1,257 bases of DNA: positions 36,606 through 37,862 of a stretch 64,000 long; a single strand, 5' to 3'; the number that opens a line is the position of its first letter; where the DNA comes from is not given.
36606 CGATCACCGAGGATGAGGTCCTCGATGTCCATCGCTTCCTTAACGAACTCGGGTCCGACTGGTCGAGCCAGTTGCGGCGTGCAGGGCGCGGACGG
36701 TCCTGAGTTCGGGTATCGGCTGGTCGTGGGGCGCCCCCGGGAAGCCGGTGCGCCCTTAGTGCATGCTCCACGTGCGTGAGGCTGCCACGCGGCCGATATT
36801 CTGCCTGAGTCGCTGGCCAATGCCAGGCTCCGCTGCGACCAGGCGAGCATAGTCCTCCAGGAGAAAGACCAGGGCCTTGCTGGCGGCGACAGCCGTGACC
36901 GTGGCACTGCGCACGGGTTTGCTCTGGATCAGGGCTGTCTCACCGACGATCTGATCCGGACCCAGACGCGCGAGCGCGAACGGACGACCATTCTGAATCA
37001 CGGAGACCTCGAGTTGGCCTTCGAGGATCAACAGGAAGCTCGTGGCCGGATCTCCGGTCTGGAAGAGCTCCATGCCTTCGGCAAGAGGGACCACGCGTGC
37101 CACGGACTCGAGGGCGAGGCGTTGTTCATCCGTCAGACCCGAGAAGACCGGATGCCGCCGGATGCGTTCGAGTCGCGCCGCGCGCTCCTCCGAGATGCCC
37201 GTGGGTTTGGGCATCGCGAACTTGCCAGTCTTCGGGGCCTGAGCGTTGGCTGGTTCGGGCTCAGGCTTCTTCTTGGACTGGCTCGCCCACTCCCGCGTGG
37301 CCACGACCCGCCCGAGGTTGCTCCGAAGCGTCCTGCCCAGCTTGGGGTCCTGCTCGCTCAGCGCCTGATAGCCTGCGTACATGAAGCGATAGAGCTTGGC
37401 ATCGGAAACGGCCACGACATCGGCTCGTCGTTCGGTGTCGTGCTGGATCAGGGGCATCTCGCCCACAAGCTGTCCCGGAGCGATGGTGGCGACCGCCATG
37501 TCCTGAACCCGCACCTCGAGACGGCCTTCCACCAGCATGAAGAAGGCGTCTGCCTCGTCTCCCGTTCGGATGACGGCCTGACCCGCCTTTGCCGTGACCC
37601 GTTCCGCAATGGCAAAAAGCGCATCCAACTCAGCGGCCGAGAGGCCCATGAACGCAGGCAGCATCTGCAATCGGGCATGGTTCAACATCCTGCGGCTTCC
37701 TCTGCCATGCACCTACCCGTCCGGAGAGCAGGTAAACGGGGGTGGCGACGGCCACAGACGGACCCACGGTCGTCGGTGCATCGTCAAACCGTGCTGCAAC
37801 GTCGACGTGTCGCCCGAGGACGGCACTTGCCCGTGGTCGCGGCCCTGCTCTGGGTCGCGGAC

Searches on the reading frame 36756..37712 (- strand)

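Call 66: search_protein_families(library=pfam, proteins=[window:36756-37712:-], max_evalue=0.001)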
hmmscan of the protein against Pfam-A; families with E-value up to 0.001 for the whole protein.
window:36756-37712:- (318 aa): 2 families
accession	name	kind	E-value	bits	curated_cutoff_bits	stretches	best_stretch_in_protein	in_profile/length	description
PF00027.35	cNMP_binding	-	4.3e-32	110.4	27.5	2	39-120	2-87/89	Cyclic nucleotide-binding domain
PF25562.1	CNBH_CNNM2_C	-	2.4e-05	24.4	27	0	214-266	64-113/172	Metal transporter CNNM2-like, C-terminal CNBH domain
